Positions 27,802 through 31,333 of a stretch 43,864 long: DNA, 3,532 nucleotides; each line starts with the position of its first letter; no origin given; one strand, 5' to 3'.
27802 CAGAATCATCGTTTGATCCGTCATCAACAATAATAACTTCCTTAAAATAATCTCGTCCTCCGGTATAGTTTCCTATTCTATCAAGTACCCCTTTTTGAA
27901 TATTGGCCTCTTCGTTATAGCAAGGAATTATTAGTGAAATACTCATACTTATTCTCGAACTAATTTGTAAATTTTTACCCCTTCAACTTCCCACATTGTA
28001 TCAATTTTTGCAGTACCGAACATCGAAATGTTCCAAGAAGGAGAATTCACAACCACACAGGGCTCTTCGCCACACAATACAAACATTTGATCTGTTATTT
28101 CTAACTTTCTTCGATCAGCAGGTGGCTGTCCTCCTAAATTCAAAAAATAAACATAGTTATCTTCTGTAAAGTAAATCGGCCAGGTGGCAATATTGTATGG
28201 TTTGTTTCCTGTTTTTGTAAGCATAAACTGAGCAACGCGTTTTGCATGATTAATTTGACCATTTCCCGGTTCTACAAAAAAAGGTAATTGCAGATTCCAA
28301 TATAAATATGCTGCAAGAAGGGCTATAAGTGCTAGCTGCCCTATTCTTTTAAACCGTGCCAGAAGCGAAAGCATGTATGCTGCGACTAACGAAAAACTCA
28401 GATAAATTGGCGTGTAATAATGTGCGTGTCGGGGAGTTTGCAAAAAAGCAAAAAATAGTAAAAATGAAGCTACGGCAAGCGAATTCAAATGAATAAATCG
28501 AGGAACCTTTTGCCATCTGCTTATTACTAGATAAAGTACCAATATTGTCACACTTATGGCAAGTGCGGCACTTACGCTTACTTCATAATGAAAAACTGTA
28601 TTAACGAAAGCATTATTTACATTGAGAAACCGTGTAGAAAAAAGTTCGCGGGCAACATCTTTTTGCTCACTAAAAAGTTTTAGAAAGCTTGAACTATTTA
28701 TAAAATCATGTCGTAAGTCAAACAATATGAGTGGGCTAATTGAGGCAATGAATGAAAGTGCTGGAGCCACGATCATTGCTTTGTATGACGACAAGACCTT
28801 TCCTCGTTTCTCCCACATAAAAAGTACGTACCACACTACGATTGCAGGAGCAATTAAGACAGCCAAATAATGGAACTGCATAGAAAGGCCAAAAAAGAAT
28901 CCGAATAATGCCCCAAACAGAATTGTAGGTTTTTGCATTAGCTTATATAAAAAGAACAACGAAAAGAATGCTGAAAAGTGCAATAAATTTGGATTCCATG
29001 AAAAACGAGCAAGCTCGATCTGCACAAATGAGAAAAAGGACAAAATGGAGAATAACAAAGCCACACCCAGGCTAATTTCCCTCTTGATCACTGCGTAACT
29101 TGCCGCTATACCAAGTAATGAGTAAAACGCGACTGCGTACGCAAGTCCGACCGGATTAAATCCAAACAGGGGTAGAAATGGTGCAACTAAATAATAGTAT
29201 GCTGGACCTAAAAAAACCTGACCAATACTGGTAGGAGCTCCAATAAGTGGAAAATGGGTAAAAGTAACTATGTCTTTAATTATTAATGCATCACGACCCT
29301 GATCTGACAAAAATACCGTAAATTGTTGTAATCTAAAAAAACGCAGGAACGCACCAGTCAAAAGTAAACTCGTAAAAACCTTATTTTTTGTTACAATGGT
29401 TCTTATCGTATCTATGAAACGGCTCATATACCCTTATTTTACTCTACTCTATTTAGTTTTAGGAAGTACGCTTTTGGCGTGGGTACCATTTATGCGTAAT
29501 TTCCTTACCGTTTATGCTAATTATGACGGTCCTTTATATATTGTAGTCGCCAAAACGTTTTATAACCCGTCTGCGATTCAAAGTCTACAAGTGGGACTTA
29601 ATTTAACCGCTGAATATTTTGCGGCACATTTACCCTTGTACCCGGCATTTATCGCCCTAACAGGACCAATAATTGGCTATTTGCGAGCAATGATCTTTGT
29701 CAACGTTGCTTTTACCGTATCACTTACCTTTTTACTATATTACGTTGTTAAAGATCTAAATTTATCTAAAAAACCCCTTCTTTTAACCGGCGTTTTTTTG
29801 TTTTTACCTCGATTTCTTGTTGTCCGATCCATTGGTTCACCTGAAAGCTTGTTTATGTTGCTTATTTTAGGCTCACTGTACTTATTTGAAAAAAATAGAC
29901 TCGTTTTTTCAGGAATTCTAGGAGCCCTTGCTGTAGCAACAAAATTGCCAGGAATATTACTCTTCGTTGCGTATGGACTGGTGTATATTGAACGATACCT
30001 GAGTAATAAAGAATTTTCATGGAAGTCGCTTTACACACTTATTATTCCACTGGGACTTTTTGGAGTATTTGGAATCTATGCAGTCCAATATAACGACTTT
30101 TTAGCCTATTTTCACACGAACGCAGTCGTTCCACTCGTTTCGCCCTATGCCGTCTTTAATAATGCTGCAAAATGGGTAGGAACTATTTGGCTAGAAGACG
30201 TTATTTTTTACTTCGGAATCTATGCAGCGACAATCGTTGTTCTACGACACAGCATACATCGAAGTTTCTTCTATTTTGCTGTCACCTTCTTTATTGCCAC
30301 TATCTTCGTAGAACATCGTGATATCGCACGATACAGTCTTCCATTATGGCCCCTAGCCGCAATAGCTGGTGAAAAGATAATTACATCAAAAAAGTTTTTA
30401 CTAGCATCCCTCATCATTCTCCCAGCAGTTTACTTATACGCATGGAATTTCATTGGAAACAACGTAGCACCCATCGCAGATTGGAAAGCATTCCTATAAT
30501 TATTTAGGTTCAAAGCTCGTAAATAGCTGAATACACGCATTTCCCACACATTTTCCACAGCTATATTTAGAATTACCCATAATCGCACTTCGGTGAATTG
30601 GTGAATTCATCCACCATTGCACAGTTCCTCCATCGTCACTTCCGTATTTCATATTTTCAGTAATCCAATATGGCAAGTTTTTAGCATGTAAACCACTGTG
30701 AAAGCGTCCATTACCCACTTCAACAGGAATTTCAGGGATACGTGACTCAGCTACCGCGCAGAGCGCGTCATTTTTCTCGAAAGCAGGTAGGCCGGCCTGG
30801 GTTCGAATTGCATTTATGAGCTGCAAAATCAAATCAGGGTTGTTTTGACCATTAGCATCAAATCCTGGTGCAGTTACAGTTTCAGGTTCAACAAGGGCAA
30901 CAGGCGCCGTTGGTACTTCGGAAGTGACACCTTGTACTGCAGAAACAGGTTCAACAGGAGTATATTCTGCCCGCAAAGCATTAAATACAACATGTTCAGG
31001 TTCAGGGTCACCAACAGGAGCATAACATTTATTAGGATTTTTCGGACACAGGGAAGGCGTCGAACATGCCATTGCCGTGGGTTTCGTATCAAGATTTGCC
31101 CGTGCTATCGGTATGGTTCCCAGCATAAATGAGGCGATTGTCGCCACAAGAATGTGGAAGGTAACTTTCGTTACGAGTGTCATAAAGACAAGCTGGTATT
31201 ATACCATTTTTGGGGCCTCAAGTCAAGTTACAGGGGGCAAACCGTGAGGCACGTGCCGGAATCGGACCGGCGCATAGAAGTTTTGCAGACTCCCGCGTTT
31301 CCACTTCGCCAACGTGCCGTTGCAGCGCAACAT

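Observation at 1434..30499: Thirteen GT-C-fold transferases with one polyprenyl-P-sugar synthase: candidate extracytoplasmic glycan assembly line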

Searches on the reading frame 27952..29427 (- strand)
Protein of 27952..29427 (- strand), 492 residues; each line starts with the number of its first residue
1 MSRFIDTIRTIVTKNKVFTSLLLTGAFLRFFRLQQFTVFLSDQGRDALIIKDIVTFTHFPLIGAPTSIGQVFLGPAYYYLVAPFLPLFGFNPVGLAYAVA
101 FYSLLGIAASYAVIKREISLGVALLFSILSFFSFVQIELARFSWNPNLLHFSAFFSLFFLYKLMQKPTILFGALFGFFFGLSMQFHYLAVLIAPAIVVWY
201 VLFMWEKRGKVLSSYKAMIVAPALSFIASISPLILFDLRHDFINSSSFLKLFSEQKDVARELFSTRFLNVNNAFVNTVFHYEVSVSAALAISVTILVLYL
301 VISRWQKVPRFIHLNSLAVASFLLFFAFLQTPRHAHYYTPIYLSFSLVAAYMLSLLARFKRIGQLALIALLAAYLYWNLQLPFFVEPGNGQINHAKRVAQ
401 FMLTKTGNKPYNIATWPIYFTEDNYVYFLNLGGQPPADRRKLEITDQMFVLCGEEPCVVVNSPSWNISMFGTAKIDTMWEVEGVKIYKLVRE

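Call 5: search_protein_families(library=pfam, proteins=[window:27952-29427:-], max_evalue=0.01)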
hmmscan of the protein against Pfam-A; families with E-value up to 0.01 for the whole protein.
window:27952-29427:- (492 aa): 1 family
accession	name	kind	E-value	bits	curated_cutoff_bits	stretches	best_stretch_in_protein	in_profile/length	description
PF13231.12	PMT_2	-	5.6e-06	27.1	26.1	1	75-227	4-154/160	Dolichyl-phosphate-mannose-protein mannosyltransferase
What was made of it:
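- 27949..29427 (-): GT-C, set B (DQGRD), 492 aa. PMT_2 27.1 bits, above cutoff (call 5).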

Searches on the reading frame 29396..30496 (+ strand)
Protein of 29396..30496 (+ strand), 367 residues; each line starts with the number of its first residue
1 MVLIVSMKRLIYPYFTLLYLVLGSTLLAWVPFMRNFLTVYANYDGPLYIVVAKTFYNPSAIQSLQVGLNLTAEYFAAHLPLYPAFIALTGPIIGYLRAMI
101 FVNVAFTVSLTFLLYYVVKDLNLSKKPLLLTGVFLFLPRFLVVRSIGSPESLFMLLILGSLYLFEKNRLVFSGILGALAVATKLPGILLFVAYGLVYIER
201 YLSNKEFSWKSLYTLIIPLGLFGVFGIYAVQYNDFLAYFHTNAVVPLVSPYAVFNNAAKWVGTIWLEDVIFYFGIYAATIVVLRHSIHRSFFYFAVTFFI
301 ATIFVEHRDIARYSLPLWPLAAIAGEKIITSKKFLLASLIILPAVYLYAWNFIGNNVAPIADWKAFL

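Call 5: search_protein_families(library=pfam, proteins=[window:29396-30496:+], max_evalue=0.01)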
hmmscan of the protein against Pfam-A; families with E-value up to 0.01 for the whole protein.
window:29396-30496:+ (367 aa): 0 families

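Call 7: search_protein_families(library=ncbifam, proteins=[window:29396-30496:+], max_evalue=0.1)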
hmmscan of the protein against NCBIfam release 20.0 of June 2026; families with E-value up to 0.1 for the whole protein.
window:29396-30496:+ (367 aa): 1 family
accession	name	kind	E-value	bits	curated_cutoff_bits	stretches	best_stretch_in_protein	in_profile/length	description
NF046093.1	AZOBR_p60025_fam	subfamily_domain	7.7e-09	35.1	150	1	43-219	62-227/232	AZOBR_p60025 family cell surface glycopolymer formation protein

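Call 22: find_homologous_proteins(query=window:29396-30496:+, max_evalue=0.001)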
Query window:29396-30496:+ (367 aa): 1289 proteins with E <= 0.001 among 8000 candidates; the best 120 are listed.
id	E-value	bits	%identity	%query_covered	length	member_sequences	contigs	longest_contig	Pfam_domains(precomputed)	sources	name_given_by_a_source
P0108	3.7e-210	716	100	91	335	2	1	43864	-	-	-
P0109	2.4e-209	713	90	98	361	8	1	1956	-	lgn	-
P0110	9.3e-209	711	90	98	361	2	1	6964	-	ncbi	ncbi:MAG: hypothetical protein WBO77_02975 [Microgenomates group bacterium]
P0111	4.7e-202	689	87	98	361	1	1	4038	-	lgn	-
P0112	6.3e-198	676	91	93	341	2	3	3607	-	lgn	-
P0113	1.4e-193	661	91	91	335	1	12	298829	-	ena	-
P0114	6.3e-192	656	89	91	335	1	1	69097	-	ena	-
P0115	3.1e-187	641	80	98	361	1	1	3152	-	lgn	-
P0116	5.5e-185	633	79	98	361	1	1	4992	-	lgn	-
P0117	1.3e-183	629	77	99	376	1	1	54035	-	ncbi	-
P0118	2.0e-165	569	77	90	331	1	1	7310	-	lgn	-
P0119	4.8e-134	466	61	94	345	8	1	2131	PF13231.13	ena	-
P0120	3.7e-126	440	61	91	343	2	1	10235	-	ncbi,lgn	-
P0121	6.3e-124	432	58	93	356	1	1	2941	-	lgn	-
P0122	8.9e-122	425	56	99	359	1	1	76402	PF09594.17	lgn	-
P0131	4.7e-120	420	55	98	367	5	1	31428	PF13231.13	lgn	-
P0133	6.5e-120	419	56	98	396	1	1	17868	PF13231.13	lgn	-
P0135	2.1e-119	417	56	98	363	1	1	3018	PF09594.17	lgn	-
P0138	3.2e-119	417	55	98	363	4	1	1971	PF09594.17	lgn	-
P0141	9.7e-119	415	57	98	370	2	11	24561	PF13231.13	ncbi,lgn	-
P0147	4.0e-118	413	56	98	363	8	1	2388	PF09594.17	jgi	-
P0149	7.5e-118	412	56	98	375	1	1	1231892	-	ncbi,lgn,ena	-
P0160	4.0e-117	410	56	98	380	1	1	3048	PF13231.13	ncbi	-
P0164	5.5e-117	409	56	99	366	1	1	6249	PF09594.17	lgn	-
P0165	6.6e-117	409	56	91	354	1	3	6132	PF09594.17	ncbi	-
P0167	7.1e-117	409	54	98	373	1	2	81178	PF13231.13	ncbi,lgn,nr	ncbi:glycosyltransferase family 39 protein [Candidatus Roizmanbacteria bacterium]|nr:glycosyltransfe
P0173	1.1e-116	408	55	98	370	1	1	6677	PF13231.13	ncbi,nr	ncbi:glycosyltransferase family 39 protein [Candidatus Roizmanbacteria bacterium]|nr:glycosyltransfe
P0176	1.7e-116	408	56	96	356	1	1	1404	PF09594.17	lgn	-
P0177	2.0e-116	408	56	98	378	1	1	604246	-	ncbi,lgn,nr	ncbi:hypothetical protein HZA76_03335 [Candidatus Roizmanbacteria bacterium]|nr:hypothetical protein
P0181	3.8e-116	407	54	98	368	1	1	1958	PF09594.17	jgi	jgi:Gpi18-like mannosyltransferase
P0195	4.2e-115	403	59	90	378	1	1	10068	PF09594.17,PF13231.13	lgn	-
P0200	6.8e-115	403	55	95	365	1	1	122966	PF13231.13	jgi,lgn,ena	-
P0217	3.4e-114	400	56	95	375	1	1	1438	PF09594.17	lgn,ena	-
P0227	6.6e-114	399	55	96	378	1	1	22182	PF09594.17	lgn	-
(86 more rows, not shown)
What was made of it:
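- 29414..30499 (+): GT-C, GPI-mannosyltransferase-I/GT87-like, about 361 aa. More than 1289 Patescibacteria homologues, some carrying GT87 or PMT_2 Pfam hits (call 22).
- On GPI mannosyltransferase I / GT87-like for 29396-30499: Some homologues carry PF09594 (GT87) or PF13231 (call 22).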

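Call 26: search_protein_families(library=pfam, proteins=[window:29396-30496:+], max_evalue=10)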
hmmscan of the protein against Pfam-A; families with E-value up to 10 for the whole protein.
window:29396-30496:+ (367 aa): 1 family
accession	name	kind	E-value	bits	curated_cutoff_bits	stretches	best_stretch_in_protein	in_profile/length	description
PF19293.4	CdaA_N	-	4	8.1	23.8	1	108-146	14-52/81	CdaA N-terminal transmembrane domain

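Call 34: find_encoding_contigs(protein=P0149, flank=10000, max_places=1)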
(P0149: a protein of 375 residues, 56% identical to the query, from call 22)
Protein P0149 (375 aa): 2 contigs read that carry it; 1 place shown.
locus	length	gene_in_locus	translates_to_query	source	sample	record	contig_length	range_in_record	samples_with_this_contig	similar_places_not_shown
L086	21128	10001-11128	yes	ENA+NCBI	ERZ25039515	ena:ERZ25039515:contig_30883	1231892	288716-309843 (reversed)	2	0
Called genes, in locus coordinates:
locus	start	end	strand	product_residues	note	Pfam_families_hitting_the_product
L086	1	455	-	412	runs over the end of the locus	PF01943:Polysacc_synt, PF13440:Polysacc_synt_3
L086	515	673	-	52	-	-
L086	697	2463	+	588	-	PF10131:PTPS_related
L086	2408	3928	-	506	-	PF13231:PMT_2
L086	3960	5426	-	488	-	PF13231:PMT_2 (weak)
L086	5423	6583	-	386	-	-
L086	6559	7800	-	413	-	PF13231:PMT_2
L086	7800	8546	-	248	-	PF00535:Glycos_transf_2, PF10111:Glyco_tranf_2_2 (weak)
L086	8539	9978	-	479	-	PF13231:PMT_2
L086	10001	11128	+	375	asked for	-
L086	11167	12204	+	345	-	PF25940:LcnD_C (weak), PF25989:YknX_C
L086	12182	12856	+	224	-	PF02463:SMC_N, PF00005:ABC_tran, PF13175:AAA_15 (weak), PF13304:AAA_21 (faint)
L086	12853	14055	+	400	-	PF12704:MacB_PCD, PF02687:FtsX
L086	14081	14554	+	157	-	PF04024:PspC, PF18917:LiaI-LiaF-like_TM1, PF22570:LiaF-TM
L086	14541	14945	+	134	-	PF18917:LiaI-LiaF-like_TM1, PF22570:LiaF-TM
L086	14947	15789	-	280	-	PF01149:Fapy_DNA_glyco, PF06831:H2TH, PF06827:zf-FPG_IleRS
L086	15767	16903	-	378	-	PF13439:Glyco_transf_4, PF00534:Glycos_transf_1, PF13692:Glyco_trans_1_4, PF13524:Glyco_trans_1_2 (weak)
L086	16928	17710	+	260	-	PF02673:BacA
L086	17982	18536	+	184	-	PF01327:Pep_deformylase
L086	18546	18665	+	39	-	-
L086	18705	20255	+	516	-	-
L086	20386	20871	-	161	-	PF00293:NUDIX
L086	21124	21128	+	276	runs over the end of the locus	PF00872:Transposase_mut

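Call 35: find_encoding_contigs(protein=P0177, flank=10000, max_places=1)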
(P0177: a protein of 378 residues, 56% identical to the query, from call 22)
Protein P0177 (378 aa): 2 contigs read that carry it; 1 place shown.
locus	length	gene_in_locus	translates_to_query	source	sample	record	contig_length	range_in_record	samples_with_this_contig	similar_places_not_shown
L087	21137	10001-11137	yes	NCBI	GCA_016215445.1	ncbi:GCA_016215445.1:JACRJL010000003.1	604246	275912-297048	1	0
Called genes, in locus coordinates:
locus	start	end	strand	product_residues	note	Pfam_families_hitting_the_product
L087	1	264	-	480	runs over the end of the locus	PF10131:PTPS_related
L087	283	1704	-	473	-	-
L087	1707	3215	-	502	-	PF13231:PMT_2 (weak)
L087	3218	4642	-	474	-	PF13231:PMT_2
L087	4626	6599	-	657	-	-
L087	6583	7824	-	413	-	PF13231:PMT_2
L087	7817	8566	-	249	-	PF00535:Glycos_transf_2, PF10111:Glyco_tranf_2_2 (weak)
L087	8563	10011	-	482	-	PF13231:PMT_2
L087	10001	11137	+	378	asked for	-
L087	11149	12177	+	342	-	PF25990:Beta-barrel_YknX (faint)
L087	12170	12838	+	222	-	PF25199:nSTAND_NTPase5 (faint), PF02463:SMC_N (faint), PF13555:AAA_29 (faint), PF00005:ABC_tran, PF13304:AAA_21 (faint)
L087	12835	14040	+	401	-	PF12704:MacB_PCD, PF02687:FtsX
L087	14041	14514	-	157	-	PF00293:NUDIX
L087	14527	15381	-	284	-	PF01149:Fapy_DNA_glyco, PF06831:H2TH, PF06827:zf-FPG_IleRS (weak)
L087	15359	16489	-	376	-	PF13439:Glyco_transf_4, PF00534:Glycos_transf_1, PF13692:Glyco_trans_1_4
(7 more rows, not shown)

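Call 39: search_solved_structures(query=A2, max_evalue=10)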
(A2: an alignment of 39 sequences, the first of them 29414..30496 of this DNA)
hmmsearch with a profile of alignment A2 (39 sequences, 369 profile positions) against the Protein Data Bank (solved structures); distinct sequences matched with E-value up to 10: 5.
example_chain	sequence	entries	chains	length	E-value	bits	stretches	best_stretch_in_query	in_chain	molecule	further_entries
23gf_B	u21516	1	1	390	3.4e-08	36.4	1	102-257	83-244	GPI mannosyltransferase 1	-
23gx_B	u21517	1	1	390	4.3e-08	36.1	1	95-257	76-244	GPI mannosyltransferase 1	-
9wno_A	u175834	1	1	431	0.0052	19.3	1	106-341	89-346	GPI mannosyltransferase 1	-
1h5w_A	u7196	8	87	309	0.7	12.3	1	19-72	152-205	UPPER COLLAR PROTEIN | Portal protein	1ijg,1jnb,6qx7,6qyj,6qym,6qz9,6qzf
1fou_A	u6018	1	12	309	0.71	12.3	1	19-72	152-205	UPPER COLLAR PROTEIN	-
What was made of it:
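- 29414..30499 (+): The family profile hits GPI mannosyltransferase 1 at 3.4e-8 (call 39).
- On GPI mannosyltransferase I / GT87-like for 29396-30499: The family profile hits GPI mannosyltransferase 1 chains at 3.4e-8 (call 39).
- Checked: The 'PIG-V-like' protein is closer by profile to GPI mannosyltransferase I (PIG-M type) (call 39).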

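Call 45: predict_structure(alignment_id=A2)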
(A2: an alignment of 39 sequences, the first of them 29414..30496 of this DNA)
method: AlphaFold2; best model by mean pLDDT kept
length: 361 residues; sequences in the alignment: 39
mean_pLDDT: 91.7   pTM: 0.91
mean pLDDT of the five models: 91.7, 91.7, 87.7, 83.8, 82.7
residues with pLDDT >= 90: 258; 70-90: 99; 50-70: 4; < 50: 0
segments of 3 or more residues with pLDDT < 50: none
pLDDT, mean of each block of 10 residues (from residue 1): 80 96 91 85 94 89 85 96 96 95 98 96 95 86 95 98 98 96 98 94 93 97 95 81 82 76 90 96 97 92 85 95 94 94 91 84 83
secondary structure, 60 per line:
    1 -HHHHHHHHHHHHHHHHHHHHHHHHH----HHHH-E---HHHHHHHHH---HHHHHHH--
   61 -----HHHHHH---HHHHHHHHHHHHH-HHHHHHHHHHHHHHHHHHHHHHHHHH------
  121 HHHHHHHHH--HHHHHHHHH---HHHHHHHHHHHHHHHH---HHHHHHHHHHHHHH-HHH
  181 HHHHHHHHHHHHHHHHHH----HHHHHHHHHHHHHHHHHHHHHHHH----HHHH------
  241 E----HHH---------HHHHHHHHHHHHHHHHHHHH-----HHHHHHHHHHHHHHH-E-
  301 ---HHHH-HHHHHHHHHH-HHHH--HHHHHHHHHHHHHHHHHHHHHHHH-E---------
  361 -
elements in order: H2-26 H31-34 H40-48 H52-58 H66-71 H75-87 H89-114 H121-129 H132-140 H144-159 H163-176 H178-198 H203-226 H231-234 H258-277 H283-297 H304-307 H309-318 H320-323 H326-349
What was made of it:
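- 29414..30499 (+): AF2 pLDDT 91.7 (call 45).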

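Call 47: fold_search(model_id=the predicted structure, library=pdb)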
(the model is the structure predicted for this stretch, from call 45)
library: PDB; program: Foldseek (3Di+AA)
matches with E <= 10: 296; with E <= 0.001: 11
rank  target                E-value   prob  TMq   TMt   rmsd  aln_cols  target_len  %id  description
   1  7oci_F                7.2e-05  1.00  0.57  0.35  10.2       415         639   12  Cryo-EM structure of yeast Ost6p containing oligosaccharyltransferase complex (released 2022-02-16)
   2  6s7o_A                2.1e-04  1.00  0.54  0.32  11.3       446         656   11  Cryo-EM structure of human oligosaccharyltransferase complex OST-A (released 2019-12-18)
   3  9s6t_A                2.8e-04  1.00  0.56  0.45   6.6       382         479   14  Ternary cryo-EM structure of chicken ALG12 with Dol25-PP-GlcNAc2Man7, Dol25-P-Man, and Fab (released 2026-03-18)
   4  8b6l_I                3.5e-04  1.00  0.57  0.33  10.9       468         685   11  Subtomogram average of the human Sec61-TRAP-OSTA-translocon (released 2022-12-07)
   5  8pn9_A                3.9e-04  1.00  0.54  0.33  10.0       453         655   12  Structure of human oligosaccharyltransferase OST-A complex bound to NGI-1 (released 2024-05-08)
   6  8age_A                4.3e-04  1.00  0.56  0.34   8.2       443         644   13  Structure of yeast oligosaccharylransferase complex with acceptor peptide bound (released 2022-12-07)
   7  8agc_A                6.0e-04  1.00  0.55  0.31  13.0       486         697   12  Structure of yeast oligosaccharylransferase complex with lipid-linked oligosaccharide and non-acceptor peptide bound (released 2022-12-07)
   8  9n9j_I                7.4e-04  1.00  0.59  0.34  10.2       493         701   11  Structure of a GRP94 folding intermediate engaged with a CCDC134- and FKBP11-bound secretory translocon (released 2025-11-19)
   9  5ezm                  8.8e-04  1.00  0.55  0.40   8.2       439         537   13  Crystal Structure of ArnT from Cupriavidus metallidurans in the apo state (released 2016-02-17)
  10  6ftg_5                9.2e-04  1.00  0.53  0.33  10.5       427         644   11  Subtomogram average of OST-containing ribosome-translocon complexes from canine rough microsomal membranes (released 2018-03-21)
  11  5gmy_A                9.6e-04  1.00  0.54  0.26  14.3       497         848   13  Crystal structure of the Archaeoglobus fulgidus oligosaccharyltransferase (O29867_ARCFU) tethered with an acceptor pep (released 2017-02-01)
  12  6s7t_A                1.1e-03  1.00  0.52  0.30   9.7       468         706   12  Cryo-EM structure of human oligosaccharyltransferase complex OST-B (released 2019-12-18)
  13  9s6u_A                1.4e-03  1.00  0.54  0.38   7.7       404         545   14  Ternary cryo-EM structure of human ALG9 with Dol25-PP-GlcNAc2Man8, Dol25-P-Man and Fab (released 2026-03-18)
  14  5f15                  2.8e-03  1.00  0.57  0.40   7.9       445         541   13  Crystal Structure of ArnT from Cupriavidus metallidurans bound to Undecaprenyl phosphate (released 2016-02-17)
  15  9s6s_A                2.8e-03  1.00  0.49  0.35   9.0       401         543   14  Ternary cryo-EM structure of human ALG9 with Dol25-PP-GlcNAc2Man6, Dol25-P-Man and Fab (released 2026-03-18)
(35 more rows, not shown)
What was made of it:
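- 29414..30499 (+): Foldseek hits STT3, ALG12, ALG9, ArnT, GPI-MT-I and PimE (call 47).
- Closest known: Mycobacterial/corynebacterial lipomannan-lipoarabinomannan and arabinogalactan assembly. Same: Another member matches PimE and GPI-MT-I (calls 39, 47).
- Closest known: Eukaryotic ER lumenal glycan assembly. Same: The structural matches of 29396 include ALG12, ALG9, ALG3, ALG6, GPI-MT-I and STT3 (call 47).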

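Call 70: search_protein_families(library=pfam, proteins=[L086:5426-6583:-], max_evalue=0.01)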
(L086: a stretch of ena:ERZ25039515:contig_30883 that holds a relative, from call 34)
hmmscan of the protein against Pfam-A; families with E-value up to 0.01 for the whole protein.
L086:5426-6583:- (386 aa): 1 family
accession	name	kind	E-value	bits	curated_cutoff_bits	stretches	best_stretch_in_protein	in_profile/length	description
PF13231.12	PMT_2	-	5.3e-05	23.9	26.1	1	86-209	2-127/160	Dolichyl-phosphate-mannose-protein mannosyltransferase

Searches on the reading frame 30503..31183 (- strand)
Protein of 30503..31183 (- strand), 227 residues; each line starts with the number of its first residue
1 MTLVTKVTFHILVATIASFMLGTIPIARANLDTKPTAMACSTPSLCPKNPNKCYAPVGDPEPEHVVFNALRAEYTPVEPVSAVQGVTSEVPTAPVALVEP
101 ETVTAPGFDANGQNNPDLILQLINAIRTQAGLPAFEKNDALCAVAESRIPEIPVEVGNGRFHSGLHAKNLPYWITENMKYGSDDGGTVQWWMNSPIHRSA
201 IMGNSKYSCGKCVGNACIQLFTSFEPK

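Call 5: search_protein_families(library=pfam, proteins=[window:30503-31183:-], max_evalue=0.01)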
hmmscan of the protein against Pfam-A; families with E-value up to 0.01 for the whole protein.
window:30503-31183:- (227 aa): 1 family
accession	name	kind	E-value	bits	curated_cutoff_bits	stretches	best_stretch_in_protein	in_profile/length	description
PF00188.32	CAP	-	0.00018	22.8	21.1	1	120-207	1-98/117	Cysteine-rich secretory protein family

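Call 31: search_protein_families(library=ncbifam, proteins=[window:30503-31183:-], max_evalue=0.001)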
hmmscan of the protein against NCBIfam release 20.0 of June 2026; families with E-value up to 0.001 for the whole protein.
window:30503-31183:- (227 aa): 1 family
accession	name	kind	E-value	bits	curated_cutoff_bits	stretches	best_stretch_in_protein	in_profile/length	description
TIGR02909.1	spore_YkwD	subfamily_domain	0.00057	19.8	171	0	176-206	73-104/127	uncharacterized protein, YkwD family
